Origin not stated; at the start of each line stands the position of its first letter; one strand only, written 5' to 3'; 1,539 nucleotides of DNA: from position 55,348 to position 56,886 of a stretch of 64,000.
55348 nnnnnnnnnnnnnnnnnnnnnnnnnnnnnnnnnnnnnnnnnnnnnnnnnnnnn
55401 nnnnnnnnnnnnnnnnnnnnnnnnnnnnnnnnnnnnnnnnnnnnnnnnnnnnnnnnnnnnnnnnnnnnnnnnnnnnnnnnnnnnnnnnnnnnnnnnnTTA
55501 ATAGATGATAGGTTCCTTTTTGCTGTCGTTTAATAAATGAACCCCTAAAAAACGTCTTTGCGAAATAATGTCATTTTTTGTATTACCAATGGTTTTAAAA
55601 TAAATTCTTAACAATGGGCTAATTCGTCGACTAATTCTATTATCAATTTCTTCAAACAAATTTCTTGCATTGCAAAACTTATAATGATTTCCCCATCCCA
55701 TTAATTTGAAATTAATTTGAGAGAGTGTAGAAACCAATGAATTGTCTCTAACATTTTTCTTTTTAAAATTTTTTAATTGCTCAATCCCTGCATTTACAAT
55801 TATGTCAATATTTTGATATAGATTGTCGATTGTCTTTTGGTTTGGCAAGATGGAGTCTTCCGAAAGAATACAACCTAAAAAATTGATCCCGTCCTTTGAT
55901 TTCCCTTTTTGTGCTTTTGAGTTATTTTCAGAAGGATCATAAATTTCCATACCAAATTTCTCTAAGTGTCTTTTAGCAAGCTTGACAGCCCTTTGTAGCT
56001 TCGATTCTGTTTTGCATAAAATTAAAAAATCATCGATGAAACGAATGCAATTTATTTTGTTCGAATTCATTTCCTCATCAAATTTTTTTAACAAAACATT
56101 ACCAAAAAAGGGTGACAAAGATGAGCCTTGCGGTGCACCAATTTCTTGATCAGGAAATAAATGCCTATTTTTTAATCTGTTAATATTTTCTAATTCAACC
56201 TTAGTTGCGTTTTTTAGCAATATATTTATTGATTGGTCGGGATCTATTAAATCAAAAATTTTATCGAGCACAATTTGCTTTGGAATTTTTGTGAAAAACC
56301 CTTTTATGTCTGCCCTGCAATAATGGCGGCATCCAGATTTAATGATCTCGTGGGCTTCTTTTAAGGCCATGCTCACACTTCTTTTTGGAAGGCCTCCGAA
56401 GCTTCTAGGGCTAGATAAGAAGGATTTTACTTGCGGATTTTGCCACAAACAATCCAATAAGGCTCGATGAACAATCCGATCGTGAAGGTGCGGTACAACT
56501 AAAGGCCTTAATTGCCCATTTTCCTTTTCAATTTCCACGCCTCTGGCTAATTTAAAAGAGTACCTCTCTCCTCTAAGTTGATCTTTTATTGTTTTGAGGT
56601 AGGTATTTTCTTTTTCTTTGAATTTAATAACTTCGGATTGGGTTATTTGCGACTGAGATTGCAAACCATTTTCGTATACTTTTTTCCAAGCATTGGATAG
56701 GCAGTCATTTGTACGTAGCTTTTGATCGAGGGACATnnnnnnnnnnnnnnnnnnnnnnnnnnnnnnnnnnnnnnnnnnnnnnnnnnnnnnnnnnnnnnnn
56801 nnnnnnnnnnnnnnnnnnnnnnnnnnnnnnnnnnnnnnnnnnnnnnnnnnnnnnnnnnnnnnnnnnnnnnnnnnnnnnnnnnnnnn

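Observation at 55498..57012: Orphan group-II-like reverse transcriptase with an FIDD active site and a long non-coding leader; not an obvious intron, retron or DGR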

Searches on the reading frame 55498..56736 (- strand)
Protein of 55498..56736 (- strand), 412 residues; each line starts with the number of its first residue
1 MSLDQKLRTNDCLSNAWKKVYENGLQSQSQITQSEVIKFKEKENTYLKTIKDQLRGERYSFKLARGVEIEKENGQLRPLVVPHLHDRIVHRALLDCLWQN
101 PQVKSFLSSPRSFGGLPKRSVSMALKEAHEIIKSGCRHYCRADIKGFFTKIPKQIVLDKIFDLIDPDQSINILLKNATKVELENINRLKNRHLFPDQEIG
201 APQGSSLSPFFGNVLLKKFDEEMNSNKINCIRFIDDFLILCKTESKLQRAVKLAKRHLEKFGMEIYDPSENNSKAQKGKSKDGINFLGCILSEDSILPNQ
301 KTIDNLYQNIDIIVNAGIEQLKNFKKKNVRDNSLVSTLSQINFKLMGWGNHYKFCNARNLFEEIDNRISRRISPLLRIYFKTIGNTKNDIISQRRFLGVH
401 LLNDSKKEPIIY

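Call 3: search_protein_families(library=pfam, proteins=[window:55498-56736:-], max_evalue=0.1)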
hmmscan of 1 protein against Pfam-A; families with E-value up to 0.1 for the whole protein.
window:55498-56736:- (412 aa): 2 families
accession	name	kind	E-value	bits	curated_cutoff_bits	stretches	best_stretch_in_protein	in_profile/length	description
PF00078.32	RVT_1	-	8.8e-25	88.1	29.6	1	69-290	1-204/205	Reverse transcriptase (RNA-dependent DNA polymerase)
PF08388.16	GIIM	-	9e-08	32.4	23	1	319-377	6-64/80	Group II intron, maturase-specific domain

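Call 4: search_protein_families(library=padloc, proteins=[window:55498-56736:-], max_evalue=0.1)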
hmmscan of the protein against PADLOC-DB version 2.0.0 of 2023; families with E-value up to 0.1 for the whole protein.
window:55498-56736:- (412 aa): 71 families (the best 25 are shown)
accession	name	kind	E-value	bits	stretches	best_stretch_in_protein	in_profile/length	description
PDLC01136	RT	-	7.4e-53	177.7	1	6-294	4-261/263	RT (reverse transcriptase)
PDLC03754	RT_UG17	-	6.9e-37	125.3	1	18-374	17-353/429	DRT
PDLC03779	RT_UG4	-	2.1e-30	103.9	1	17-315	6-282/307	DRT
PDLC02063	Cas1_IIIb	-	3.6e-26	89.9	1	13-327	14-281/617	-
PDLC03766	Drt9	-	5.6e-25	86.1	1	38-347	62-366/488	DRT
PDLC03764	RT_UG26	-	9.1e-24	81.9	1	15-366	11-345/398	DRT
PDLC03759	RT_UG21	-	4e-23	80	2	127-264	133-256/503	DRT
PDLC03756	RT_UG19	-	2.3e-20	71.2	2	128-260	138-262/562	DRT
PDLC01607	RT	-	2.9e-20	71.1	1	69-289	1-159/161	"CAS-I,CAS-II,CAS-III,CAS-IV,CAS-V,CAS-VI; acquisition_associated"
PDLC03785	RT_UG9_large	-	2.5e-16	57.1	1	43-337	273-544/772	DRT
PDLC03755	RT_UG18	-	4.8e-16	57.1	1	83-295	67-265/295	DRT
PDLC03778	RT_UG39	-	3.7e-14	50.6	1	181-281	273-378/541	DRT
PDLC03773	RT_UG34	-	5.7e-14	49.9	1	141-274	154-283/512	DRT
PDLC03765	RT_UG27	-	2e-13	48.1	1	15-312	13-295/420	DRT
PDLC03757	Drt2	-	4.3e-13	47.1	1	186-388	273-469/502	DRT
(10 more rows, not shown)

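Call 5: search_protein_families(library=ncbifam, proteins=[window:55498-56736:-], max_evalue=0.1)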
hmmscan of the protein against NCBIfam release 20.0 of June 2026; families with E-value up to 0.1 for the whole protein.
window:55498-56736:- (412 aa): 7 families
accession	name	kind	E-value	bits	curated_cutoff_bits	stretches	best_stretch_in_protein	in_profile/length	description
TIGR04416.1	group_II_RT_mat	equivalog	7.4e-54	183.2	300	1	12-374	3-347/353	group II intron reverse transcriptase/maturase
NF041746.1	Drt2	equivalog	2.8e-14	53.1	390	1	194-340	217-374/416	antiviral reverse transcriptase Drt2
NF038233.2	retron_St85_RT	exception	3e-12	46.4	235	1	67-296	28-235/289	retron St85 family RNA-directed DNA polymerase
NF041747.1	Drt3a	equivalog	8.5e-12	45.1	200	1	138-296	112-267/412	antiviral reverse transcriptase Drt3a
NF041749.1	Drt4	equivalog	2.7e-07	29.9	450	1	199-265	193-259/489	antiviral reverse transcriptase Drt4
NF005056.0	PRK06463.1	equivalog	0.0092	15.2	339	1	245-327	17-98/255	3-ketoacyl-(acyl-carrier-protein) reductase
NF041750.1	Drt5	equivalog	0.015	14.3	550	1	202-280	180-258/484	antiviral reverse transcriptase Drt5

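Call 8: find_homologous_proteins(query=window:55498-56736:-, max_evalue=0.00001)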
Query window:55498-56736:- (412 aa): 21 proteins with E <= 0.00001 among 3509 candidates.
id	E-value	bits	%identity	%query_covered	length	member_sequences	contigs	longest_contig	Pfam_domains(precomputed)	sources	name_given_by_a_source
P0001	3.4e-273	924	100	100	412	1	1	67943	PF00078.33,PF08388.17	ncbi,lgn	-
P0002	1.7e-85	306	41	100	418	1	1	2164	PF00078.33,PF08388.17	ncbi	-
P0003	2.2e-81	292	40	97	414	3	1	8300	PF00078.33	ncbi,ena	-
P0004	2.5e-81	292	38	98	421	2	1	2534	PF00078.33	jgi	-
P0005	9.2e-80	287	39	99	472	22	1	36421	PF00078.33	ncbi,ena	-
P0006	5.9e-79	284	40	97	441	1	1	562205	PF00078.33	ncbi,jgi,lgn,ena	jgi:retron-type reverse transcriptase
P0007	1.1e-68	250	36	100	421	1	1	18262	PF00078.33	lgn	-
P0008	1.9e-67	246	37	98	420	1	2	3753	PF00078.33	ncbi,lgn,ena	-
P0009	1.1e-66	244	37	95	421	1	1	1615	PF00078.33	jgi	-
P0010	2.4e-58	216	38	81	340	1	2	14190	PF00078.33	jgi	jgi:hypothetical protein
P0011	2.6e-58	216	34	98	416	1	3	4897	PF00078.33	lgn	-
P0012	3.7e-58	215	35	95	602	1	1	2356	PF00078.33,PF00075.31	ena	-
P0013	6.4e-58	215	36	96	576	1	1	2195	PF00078.33,PF00075.31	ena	-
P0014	6.7e-57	211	34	95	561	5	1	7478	PF00078.33,PF00075.31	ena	-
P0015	3.7e-54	202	33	98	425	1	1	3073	PF00078.33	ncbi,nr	ncbi:MAG TPA: hypothetical protein ENJ18_06830 [Nannocystis exedens]|nr:hypothetical protein [Nannoc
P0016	1.4e-53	200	33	97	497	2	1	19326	PF00078.33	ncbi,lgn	-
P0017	4.5e-45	172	34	82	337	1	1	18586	PF00078.33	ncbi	-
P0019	2.0e-21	95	30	70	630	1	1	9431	PF00078.33,PF01867.22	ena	-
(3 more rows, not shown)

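Call 10: list_cluster_members(proteins=[P0001, P0002, P0003, P0005, P0006, P0016, P0017, P0015])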
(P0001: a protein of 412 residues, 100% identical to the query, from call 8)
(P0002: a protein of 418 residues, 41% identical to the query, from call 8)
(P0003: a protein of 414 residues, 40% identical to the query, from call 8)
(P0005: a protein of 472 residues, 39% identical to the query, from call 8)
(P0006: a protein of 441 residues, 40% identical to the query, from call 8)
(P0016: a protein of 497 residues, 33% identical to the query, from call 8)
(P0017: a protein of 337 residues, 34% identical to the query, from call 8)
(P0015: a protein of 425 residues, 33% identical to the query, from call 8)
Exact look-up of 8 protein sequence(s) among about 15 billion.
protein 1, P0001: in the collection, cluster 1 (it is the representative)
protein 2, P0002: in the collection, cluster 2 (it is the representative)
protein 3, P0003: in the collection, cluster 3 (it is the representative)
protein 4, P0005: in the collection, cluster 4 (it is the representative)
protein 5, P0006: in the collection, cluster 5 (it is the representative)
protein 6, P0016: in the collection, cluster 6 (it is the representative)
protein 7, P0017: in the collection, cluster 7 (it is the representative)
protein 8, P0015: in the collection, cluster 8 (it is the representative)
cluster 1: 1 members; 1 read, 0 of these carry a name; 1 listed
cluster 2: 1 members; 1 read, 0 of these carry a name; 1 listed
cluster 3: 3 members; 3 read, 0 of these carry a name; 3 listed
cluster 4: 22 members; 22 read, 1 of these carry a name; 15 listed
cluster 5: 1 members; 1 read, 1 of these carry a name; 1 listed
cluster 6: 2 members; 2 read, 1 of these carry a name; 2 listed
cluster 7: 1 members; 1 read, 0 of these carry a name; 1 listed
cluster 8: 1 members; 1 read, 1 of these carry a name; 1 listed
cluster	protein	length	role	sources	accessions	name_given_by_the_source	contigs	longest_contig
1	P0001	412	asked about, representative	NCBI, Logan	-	-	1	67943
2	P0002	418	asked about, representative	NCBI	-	-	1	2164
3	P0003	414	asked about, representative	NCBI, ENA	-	-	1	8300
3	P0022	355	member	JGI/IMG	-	-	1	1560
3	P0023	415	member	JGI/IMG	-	-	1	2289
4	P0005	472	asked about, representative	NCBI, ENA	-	-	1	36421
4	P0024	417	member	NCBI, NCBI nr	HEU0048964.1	MAG TPA: reverse transcriptase/maturase family protein, partial [Nitrososphaera sp.] | reverse transcriptase/maturase family protein [Nitrososphaera sp.]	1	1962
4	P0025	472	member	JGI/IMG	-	-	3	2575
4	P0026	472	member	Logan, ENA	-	-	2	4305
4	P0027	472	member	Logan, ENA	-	-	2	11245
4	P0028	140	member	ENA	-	-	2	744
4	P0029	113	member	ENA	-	-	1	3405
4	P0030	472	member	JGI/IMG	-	-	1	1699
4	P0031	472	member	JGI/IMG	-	-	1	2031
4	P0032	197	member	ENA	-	-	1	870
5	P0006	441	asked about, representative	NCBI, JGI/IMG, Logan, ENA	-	retron-type reverse transcriptase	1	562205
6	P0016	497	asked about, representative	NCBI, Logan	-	-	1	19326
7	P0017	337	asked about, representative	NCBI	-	-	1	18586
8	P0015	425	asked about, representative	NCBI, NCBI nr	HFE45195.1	MAG TPA: hypothetical protein ENJ18_06830 [Nannocystis exedens] | hypothetical protein [Nannocystis exedens]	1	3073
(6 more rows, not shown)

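Call 11: find_encoding_contigs(protein=P0006, flank=6000, max_places=3)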
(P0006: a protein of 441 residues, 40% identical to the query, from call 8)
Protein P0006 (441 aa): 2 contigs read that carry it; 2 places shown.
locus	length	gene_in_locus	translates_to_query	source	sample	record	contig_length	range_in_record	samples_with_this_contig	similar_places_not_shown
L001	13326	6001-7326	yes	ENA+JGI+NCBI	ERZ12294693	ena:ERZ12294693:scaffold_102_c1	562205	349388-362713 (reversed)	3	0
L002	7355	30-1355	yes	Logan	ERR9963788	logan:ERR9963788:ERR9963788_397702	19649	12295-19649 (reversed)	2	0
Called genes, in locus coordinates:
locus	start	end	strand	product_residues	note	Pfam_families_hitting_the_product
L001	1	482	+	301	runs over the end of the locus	PF02775:TPP_enzyme_C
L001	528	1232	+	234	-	PF01558:POR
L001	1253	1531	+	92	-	PF14697:Fer4_21 (faint), PF12837:Fer4_6 (faint)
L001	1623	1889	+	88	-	-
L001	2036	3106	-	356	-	PF07508:Recombinase, PF13408:Zn_ribbon_recom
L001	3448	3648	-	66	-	-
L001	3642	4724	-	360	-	-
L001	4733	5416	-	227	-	-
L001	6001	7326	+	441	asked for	PF00078:RVT_1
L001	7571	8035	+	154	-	-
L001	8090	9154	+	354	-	-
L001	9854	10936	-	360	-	PF00089:Trypsin, PF13365:Trypsin_2, PF13180:PDZ_2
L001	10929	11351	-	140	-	PF01894:YjbQ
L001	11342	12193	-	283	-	-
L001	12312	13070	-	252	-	PF18312:ScsC_N, PF13098:Thioredoxin_2 (faint), PF13462:Thioredoxin_4, PF01323:DSBA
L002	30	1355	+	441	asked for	PF00078:RVT_1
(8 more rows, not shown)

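Call 12: find_encoding_contigs(protein=P0005, flank=6000, max_places=3)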
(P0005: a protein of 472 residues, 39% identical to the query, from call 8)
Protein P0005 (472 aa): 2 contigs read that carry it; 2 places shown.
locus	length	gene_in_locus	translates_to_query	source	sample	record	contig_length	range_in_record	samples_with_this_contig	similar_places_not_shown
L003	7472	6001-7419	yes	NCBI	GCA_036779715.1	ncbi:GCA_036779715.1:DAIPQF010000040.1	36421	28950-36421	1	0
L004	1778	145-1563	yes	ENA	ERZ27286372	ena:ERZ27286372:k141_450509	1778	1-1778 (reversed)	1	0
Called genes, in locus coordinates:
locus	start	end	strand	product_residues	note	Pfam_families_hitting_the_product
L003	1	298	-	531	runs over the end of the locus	PF00289:Biotin_carb_N, PF02786:CPSase_L_D2, PF08443:RimK (faint), PF02222:ATP-grasp, PF07478:Dala_Dala_lig_C, PF02785:Biotin_carb_C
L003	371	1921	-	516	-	PF01039:Carboxyl_trans, PF03255:ACCA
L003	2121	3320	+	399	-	PF00557:Peptidase_M24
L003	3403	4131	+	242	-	PF02985:HEAT (faint), PF13513:HEAT_EZ (faint), PF12717:Cnd1 (faint), PF13646:HEAT_2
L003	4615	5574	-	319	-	PF01063:Aminotran_4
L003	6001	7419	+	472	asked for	PF00078:RVT_1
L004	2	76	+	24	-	?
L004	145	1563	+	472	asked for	PF00078:RVT_1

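Call 13: find_encoding_contigs(protein=P0016, flank=6000, max_places=3)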
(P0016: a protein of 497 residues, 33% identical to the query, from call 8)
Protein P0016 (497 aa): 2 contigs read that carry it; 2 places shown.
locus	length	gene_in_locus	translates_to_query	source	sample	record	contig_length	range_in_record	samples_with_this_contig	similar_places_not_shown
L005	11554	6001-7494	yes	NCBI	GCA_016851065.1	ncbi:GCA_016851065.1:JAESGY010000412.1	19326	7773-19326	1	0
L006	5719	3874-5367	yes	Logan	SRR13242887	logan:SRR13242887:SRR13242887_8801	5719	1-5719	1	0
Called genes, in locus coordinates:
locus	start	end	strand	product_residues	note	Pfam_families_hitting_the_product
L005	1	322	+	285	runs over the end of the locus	PF13452:FAS1_DH_region (faint), PF22622:MFE-2_hydrat-2_N, PF01575:MaoC_dehydratas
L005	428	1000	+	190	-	PF00929:RNase_T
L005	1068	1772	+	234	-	PF01144:CoA_trans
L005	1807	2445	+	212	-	PF01144:CoA_trans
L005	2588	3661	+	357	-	PF02771:Acyl-CoA_dh_N, PF00441:Acyl-CoA_dh_1, PF08028:Acyl-CoA_dh_2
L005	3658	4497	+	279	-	PF00378:ECH_1, PF16113:ECH_2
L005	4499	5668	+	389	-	PF02771:Acyl-CoA_dh_N, PF02770:Acyl-CoA_dh_M, PF00441:Acyl-CoA_dh_1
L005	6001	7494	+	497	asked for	PF00078:RVT_1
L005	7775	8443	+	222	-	-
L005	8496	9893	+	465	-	PF01425:Amidase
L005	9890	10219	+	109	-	-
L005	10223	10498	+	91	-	-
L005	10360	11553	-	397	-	?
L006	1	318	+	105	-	?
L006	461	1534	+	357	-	PF02771:Acyl-CoA_dh_N, PF00441:Acyl-CoA_dh_1, PF08028:Acyl-CoA_dh_2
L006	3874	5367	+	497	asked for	PF00078:RVT_1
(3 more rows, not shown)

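Call 14: search_protein_representatives(protein=window:55498-56736:-)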
Query: 412 residues. Proteins with E-value up to 0.001 (for the whole library): 7590; up to 1e-10: 2303; up to 1e-30: 364. The best 150 are listed.
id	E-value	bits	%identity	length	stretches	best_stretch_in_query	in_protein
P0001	1.1e-273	923.5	100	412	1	1-412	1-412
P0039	5.0e-87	308.9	40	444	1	3-411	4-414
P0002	5.4e-86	305.5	42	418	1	3-411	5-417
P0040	2.9e-82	293.2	40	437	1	10-410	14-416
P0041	6.6e-82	292.0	40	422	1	3-409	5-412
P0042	7.5e-79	281.9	37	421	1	3-411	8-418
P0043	1.2e-78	281.3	39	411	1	12-408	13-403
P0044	1.5e-78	281.0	39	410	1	15-410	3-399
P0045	3.5e-78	279.8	40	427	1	1-411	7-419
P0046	7.2e-78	278.7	39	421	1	1-411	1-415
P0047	2.1e-76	273.9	38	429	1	3-411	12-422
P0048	3.9e-76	273.0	38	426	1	5-411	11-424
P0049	5.6e-76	272.5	38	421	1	3-411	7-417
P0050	6.5e-76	272.3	39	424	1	13-410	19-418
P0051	1.0e-75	271.6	35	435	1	5-411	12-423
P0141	2.4e-60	221.0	35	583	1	8-407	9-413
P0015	1.2e-54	202.3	35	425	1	6-405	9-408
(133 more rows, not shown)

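Call 15: find_related_loci(query=window:55498-56736:-, collection=genome_contigs, flank=6000)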
Query window:55498-56736:- (412 aa) in genome_contigs; peptide patterns used: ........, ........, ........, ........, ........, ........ (x = any residue, [..] = any of these).
182 stretches matched a pattern, but none encodes a relative of the query by tblastn (E <= 1e-3).

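Call 16: search_solved_structures(query=window:55498-56736:-, max_evalue=0.00001, show_alignments=2)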
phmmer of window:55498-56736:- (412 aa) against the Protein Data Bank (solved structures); distinct sequences matched with E-value up to 0.00001: 10.
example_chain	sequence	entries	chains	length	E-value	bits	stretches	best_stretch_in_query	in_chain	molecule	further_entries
9d5x_A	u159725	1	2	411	2.3e-62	214.4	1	13-404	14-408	Group II intron-like 4 reverse transcriptase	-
9d4s_A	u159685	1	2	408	3.6e-62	213.8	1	13-404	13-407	Group II intron-like 4 reverse transcriptase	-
7uim_D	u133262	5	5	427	2.3e-25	92.6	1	5-391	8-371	Group II intron reverse transcriptase/maturase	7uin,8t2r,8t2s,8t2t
5hhl_A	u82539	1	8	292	8e-22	81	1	5-266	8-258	Retron-type reverse transcriptase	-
5hhj_A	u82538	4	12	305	1.7e-21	79.9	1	2-266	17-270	Retron-type reverse transcriptase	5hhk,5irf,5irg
6ar1_A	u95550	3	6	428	1.2e-18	70.6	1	5-378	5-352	GsI-IIC RT | Trt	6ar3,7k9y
7kft_D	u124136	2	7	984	1.4e-18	70.3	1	40-296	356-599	Cas6-RT-Cas1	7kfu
6me0_C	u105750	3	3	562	3.6e-13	52.5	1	50-370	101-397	Maturase reverse transcriptase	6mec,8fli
9ioa_A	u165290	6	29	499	1.2e-07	34.3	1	192-320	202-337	RNA-dependent DNA polymerase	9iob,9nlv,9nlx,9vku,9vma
5g2x_C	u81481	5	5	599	2.1e-07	33.5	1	14-224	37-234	GROUP II INTRON-ENCODED PROTEIN LTRA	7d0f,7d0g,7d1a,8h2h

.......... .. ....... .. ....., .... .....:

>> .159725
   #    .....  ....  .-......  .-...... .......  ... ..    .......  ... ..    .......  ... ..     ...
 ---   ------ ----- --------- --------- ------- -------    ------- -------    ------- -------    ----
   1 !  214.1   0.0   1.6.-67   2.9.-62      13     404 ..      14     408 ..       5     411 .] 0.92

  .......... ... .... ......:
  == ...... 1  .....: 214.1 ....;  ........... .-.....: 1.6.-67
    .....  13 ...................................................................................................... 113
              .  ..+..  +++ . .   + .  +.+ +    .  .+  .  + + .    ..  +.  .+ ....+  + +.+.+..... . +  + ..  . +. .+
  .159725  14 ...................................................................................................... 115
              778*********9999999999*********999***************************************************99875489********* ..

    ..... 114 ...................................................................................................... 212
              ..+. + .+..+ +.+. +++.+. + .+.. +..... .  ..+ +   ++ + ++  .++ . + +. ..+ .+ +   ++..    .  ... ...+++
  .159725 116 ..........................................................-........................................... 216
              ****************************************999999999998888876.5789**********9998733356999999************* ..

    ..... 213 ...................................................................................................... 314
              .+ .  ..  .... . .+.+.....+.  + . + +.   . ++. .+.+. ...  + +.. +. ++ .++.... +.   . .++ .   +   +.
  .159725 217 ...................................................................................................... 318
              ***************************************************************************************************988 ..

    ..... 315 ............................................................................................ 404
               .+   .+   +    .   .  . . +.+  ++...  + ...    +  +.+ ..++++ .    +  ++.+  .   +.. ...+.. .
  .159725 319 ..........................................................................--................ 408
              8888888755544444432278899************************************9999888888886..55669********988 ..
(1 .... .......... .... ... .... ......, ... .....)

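Call 23: find_encoding_contigs(protein=P0001, flank=3000, max_places=3)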
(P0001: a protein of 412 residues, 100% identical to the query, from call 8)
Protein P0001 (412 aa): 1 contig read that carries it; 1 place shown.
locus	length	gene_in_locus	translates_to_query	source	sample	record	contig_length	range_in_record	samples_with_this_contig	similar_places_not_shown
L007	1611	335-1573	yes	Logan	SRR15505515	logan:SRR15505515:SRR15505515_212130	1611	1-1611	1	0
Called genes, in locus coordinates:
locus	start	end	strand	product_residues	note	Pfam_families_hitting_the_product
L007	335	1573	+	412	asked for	PF00078:RVT_1, PF08388:GIIM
